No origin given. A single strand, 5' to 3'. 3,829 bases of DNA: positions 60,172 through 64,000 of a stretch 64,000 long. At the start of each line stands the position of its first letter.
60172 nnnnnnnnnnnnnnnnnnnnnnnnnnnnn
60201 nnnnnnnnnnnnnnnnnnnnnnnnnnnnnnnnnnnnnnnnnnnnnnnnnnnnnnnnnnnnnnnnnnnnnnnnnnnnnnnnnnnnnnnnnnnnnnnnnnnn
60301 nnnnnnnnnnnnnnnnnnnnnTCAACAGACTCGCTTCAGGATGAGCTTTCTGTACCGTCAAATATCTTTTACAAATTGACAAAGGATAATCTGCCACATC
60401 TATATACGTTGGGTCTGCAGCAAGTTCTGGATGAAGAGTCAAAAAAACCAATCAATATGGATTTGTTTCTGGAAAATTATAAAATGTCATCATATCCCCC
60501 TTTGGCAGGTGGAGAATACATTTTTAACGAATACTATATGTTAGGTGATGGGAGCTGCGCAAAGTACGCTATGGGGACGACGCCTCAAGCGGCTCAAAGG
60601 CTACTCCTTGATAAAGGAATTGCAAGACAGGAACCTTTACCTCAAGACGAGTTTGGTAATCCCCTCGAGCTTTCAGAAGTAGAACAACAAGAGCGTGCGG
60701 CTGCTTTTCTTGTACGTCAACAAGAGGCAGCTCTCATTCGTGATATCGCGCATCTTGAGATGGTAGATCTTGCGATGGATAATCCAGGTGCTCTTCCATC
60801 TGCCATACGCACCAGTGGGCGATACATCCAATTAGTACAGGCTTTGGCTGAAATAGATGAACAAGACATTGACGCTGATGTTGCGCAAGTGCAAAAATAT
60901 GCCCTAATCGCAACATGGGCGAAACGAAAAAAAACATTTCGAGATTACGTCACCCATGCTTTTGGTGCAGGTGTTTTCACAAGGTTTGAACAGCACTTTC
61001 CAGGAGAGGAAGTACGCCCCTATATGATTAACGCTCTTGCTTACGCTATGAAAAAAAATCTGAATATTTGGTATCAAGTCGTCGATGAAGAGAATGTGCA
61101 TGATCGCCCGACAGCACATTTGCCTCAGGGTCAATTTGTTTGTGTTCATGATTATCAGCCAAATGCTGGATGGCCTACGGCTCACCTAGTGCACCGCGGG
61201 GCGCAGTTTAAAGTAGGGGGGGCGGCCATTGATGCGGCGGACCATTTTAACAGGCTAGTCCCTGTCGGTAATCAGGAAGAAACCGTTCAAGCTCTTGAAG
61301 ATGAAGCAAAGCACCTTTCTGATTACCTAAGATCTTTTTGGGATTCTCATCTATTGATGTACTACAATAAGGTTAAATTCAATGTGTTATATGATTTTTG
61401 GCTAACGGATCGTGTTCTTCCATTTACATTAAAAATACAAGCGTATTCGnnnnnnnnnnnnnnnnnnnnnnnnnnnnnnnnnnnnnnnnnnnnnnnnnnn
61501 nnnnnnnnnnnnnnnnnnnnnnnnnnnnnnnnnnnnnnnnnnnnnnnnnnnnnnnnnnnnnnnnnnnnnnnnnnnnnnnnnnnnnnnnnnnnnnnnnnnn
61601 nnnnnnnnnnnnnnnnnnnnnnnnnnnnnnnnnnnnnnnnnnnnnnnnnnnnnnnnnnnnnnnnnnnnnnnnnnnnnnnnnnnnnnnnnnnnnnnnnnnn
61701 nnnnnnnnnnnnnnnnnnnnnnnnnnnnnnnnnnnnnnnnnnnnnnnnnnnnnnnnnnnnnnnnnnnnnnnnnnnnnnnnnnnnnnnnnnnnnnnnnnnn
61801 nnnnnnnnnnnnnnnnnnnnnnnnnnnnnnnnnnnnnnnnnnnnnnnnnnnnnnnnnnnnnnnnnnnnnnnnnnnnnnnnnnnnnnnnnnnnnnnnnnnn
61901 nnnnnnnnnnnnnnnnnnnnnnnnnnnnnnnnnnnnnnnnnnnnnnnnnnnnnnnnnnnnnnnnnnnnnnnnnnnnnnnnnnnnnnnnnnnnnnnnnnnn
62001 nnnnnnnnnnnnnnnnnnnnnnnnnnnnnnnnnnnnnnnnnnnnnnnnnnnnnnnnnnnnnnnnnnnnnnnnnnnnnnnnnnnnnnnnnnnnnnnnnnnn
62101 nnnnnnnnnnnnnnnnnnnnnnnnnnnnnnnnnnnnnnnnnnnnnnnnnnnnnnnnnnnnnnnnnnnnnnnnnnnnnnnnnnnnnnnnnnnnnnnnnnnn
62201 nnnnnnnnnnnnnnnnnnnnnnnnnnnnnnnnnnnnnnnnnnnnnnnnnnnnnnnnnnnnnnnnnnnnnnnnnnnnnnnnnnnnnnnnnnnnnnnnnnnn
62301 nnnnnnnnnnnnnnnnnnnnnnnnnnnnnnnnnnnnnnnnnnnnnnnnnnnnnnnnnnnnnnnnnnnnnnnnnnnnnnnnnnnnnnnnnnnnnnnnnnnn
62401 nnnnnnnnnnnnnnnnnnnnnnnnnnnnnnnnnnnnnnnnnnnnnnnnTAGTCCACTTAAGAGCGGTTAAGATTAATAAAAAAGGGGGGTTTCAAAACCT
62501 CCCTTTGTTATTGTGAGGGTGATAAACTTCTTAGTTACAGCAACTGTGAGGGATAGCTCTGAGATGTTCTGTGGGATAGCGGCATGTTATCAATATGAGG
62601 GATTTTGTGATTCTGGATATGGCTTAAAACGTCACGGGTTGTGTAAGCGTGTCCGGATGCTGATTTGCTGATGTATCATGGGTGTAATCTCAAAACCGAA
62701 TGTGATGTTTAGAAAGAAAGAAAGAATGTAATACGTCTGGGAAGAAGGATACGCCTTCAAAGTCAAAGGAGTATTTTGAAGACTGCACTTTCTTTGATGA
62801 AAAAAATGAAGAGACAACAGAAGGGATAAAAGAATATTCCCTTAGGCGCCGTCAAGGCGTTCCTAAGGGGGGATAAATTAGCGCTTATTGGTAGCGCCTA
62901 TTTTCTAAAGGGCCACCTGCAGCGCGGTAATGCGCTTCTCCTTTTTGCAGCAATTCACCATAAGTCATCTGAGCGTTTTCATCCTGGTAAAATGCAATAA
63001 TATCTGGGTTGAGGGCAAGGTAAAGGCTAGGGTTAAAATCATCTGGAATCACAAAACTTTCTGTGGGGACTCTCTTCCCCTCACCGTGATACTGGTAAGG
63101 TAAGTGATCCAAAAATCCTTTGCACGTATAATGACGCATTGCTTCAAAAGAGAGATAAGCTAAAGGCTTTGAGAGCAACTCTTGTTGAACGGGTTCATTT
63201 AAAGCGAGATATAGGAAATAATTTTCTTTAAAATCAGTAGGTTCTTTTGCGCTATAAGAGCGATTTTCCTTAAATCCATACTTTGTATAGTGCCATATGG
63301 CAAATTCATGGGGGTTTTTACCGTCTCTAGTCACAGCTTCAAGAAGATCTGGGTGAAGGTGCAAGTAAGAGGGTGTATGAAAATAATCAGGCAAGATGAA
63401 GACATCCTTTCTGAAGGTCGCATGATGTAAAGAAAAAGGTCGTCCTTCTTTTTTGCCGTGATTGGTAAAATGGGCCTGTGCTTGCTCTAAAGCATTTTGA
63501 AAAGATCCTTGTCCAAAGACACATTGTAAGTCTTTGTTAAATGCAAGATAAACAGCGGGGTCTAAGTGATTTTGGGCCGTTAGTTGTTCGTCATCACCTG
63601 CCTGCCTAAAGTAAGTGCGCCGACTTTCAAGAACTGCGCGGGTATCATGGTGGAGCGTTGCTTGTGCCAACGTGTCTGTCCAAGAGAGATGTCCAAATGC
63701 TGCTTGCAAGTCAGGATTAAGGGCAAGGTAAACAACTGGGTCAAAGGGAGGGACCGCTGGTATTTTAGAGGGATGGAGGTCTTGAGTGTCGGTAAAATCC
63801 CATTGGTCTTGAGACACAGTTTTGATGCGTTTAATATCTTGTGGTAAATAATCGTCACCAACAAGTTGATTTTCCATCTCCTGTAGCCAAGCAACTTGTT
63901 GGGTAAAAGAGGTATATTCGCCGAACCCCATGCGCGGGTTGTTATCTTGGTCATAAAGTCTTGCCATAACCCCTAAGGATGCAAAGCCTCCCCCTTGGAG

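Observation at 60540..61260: Gene B carries an OTU-like Cys-loop / His-loop signature (possible deubiquitinase-type cysteine protease)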

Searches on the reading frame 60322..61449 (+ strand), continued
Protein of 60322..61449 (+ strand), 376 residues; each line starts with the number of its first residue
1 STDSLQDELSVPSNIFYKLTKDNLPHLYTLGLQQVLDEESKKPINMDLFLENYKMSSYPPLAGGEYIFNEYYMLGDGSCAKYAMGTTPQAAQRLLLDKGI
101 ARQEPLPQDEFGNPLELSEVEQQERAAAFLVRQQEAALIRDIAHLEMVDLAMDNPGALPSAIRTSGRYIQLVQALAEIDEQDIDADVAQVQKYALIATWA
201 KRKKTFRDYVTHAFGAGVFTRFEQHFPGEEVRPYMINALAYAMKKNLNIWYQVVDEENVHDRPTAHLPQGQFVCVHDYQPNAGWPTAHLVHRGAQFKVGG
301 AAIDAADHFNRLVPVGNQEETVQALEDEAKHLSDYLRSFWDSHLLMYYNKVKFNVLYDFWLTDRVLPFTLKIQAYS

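Call 50: fold_search(model_id=the predicted structure, library=viral)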
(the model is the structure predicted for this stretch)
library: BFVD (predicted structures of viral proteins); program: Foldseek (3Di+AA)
matches with E <= 10: 168; with E <= 0.001: 0
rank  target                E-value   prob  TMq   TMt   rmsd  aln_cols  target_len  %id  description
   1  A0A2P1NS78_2          2.4e-02  0.54  0.18  0.10  22.9       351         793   12  (no name in the UniProt tables at hand)
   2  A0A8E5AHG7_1          8.3e-02  0.44  0.15  0.06  16.0       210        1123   11  Protein ORF83 [Anguillid herpesvirus 1]
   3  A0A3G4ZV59            9.2e-02  0.21  0.17  0.11  17.3       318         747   10  Early transcription factor VETF large subunit (Fragment) [Edafosvirus sp.]
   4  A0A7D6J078            1.3e-01  0.51  0.17  0.38  12.9       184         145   10  RNA-directed RNA polymerase L (Fragment) [Orthonairovirus haemorrhagiae]
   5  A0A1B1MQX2            2.5e-01  0.44  0.21  0.10   9.7       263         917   13  Viral protein 80 kDa [Lymantria dispar multicapsid nuclear polyhedrosis virus]
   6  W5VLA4                2.5e-01  0.30  0.20  0.10  20.0       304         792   14  VP80 [Buzura suppressaria nuclear polyhedrosis virus]
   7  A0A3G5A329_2          3.1e-01  0.12  0.18  0.09  17.4       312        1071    9  Early transcription factor VETF large subunit [Gaeavirus sp.]
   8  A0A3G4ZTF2            3.1e-01  0.10  0.17  0.14  22.8       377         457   11  Uncharacterized protein [Barrevirus sp.]
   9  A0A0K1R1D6            3.8e-01  0.06  0.10  0.10  25.3       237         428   11  Alpha trans-inducing protein [Testudinid alphaherpesvirus 3]
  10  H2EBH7                4.2e-01  0.11  0.18  0.09  17.8       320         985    8  Putative early transcription factor large subunit [Megavirus courdo7]
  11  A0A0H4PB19            4.2e-01  0.08  0.13  0.07  19.8       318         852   12  Putative coat protein [Fusarium oxysporum f. sp. dianthi mycovirus 1]
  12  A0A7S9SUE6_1          5.9e-01  0.33  0.13  0.06  10.4       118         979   18  Uncharacterized protein [Virus NIOZ-UU157]
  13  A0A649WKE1            5.9e-01  0.03  0.10  0.12  22.1       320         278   11  (no name in the UniProt tables at hand)
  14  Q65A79                6.2e-01  0.18  0.12  0.06  12.0       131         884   12  Putative protease [Alphachrysovirus cerasi]
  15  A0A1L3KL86            6.2e-01  0.12  0.13  0.08  13.1       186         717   12  (no name in the UniProt tables at hand)
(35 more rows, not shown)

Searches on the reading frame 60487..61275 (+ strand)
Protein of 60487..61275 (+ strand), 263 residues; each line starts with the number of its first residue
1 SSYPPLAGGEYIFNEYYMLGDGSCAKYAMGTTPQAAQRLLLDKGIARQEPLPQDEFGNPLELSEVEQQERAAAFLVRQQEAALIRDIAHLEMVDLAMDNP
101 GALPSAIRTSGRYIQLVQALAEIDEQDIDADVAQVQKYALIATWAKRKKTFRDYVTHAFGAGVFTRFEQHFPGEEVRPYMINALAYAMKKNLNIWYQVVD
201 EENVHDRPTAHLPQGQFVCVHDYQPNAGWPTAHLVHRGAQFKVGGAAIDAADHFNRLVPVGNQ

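Call 53: predict_structure(alignment_id=A3)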
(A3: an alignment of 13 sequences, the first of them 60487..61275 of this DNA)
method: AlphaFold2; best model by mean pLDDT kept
length: 263 residues; sequences in the alignment: 13
mean_pLDDT: 89.9   pTM: 0.87
mean pLDDT of the five models: 89.9, 88.6, 88.0, 87.9, 87.8
residues with pLDDT >= 90: 185; 70-90: 63; 50-70: 6; < 50: 9
segments of 3 or more residues with pLDDT < 50: 241-249
pLDDT, mean of each block of 10 residues (from residue 1): 77 88 91 96 95 95 96 97 97 92 93 97 95 96 97 94 86 86 98 93 83 87 96 85 42 89 78
secondary structure, 60 per line:
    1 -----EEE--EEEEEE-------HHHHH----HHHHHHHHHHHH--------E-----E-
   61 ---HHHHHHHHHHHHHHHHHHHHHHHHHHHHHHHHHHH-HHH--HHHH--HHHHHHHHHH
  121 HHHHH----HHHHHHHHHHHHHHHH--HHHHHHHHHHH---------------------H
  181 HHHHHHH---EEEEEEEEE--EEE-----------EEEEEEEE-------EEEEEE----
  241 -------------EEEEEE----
elements in order: E6-8 E11-16 H24-28 H33-44 H64-98 H105-108 H111-125 H130-145 H148-158 H180-187 E191-199 E202-204 E216-223 E231-236 E254-259

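Call 56: fold_search(model_id=the predicted structure, library=pdb)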
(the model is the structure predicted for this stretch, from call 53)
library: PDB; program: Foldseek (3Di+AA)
matches with E <= 10: 175; with E <= 0.001: 0
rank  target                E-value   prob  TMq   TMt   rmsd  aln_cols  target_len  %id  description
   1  7bu0_B                1.6e-01  0.14  0.21  0.16  17.4       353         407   12  Crystal structure of a OTU deubiquitinase in complex with Ub-PA (released 2020-11-18)
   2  6i2z_B                5.3e-01  0.12  0.15  0.23  17.1       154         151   12  Isolated globin domain of the Bordetella pertussis globin-coupled sensor (released 2019-10-16)
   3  5c21_B                5.3e-01  0.07  0.12  0.12  27.8       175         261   13  Crystal structure of native HlyD from E. coli (released 2016-02-17)
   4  6m9a_A                5.6e-01  0.12  0.16  0.24  18.3       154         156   14  Bordetella pertussis globin coupled sensor regulatory domain (BpeGReg) (released 2018-11-14)
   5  9dsf_A                7.9e-01  0.12  0.16  0.25  18.2       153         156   14  Cyanide-ligated Bordetella pertussis globin coupled sensor regulatory domain S68A (released 2025-12-24)
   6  4uii_B                1.0e+00  0.11  0.16  0.28  17.1       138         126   10  Crystal structure of the Azotobacter vinelandii globin-coupled oxygen sensor in the aquo-met form (released 2016-04-13)
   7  5c21_A                1.0e+00  0.05  0.13  0.13  28.1       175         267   14  Crystal structure of native HlyD from E. coli (released 2016-02-17)
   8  6kkm_E                1.1e+00  0.02  0.11  0.09  24.9       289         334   11  Crystal structure of RbcL-Raf1 complex from Anabaena sp. PCC 7120 (released 2020-05-13)
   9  6i2z_A                1.3e+00  0.07  0.15  0.23  17.0       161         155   14  Isolated globin domain of the Bordetella pertussis globin-coupled sensor (released 2019-10-16)
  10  4bop_B                1.3e+00  0.14  0.23  0.38  11.4       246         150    8  Structure of OTUD1 OTU domain (released 2013-07-17)
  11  6xxv_C                1.3e+00  0.11  0.14  0.30  15.1       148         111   15  Crystal Structure of a computationally designed Immunogen S2_1.2 in complex with its elicited antibody C57 (released 2020-04-22)
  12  1rke_B                1.3e+00  0.04  0.15  0.20  19.8       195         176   15  Human vinculin head (1-258) in complex with human vinculin tail (879-1066) (released 2004-01-13)
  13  9nzo_B                1.4e+00  0.08  0.13  0.13  15.2       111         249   15  Structure of Al3Cas12f State I (released 2026-04-08)
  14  4bop_A                1.6e+00  0.14  0.25  0.41  11.5       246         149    8  Structure of OTUD1 OTU domain (released 2013-07-17)
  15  5yma                  1.6e+00  0.05  0.13  0.19  20.8       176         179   16  Crystal structure of ribosome assembly factor Efg1 (released 2018-01-17)
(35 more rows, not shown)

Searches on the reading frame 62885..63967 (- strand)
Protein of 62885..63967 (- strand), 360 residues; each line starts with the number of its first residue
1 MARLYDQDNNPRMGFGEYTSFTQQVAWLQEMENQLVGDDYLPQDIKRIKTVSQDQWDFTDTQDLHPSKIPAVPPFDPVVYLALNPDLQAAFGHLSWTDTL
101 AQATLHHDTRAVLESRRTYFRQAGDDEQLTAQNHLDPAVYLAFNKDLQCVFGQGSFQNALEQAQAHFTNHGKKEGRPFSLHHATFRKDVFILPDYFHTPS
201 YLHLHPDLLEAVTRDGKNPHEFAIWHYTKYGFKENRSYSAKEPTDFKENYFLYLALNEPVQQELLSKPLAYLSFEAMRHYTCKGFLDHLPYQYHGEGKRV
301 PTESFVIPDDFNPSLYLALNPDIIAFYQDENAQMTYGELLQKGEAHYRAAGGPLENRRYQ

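Call 5: search_protein_families(library=pfam, proteins=[window:62885-63967:-], max_evalue=1)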
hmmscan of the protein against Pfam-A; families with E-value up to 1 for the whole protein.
window:62885-63967:- (360 aa): 1 family
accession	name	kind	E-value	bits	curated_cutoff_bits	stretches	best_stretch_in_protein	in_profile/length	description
PF14411.12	LHH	-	0.2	12.3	23.3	1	172-223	15-63/76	A nuclease of the HNH/ENDO VII superfamily with conserved LHH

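Call 13: search_protein_families(library=ncbifam, proteins=[window:62885-63967:-], max_evalue=1)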
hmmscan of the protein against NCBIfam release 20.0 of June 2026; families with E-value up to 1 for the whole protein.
window:62885-63967:- (360 aa): 0 families
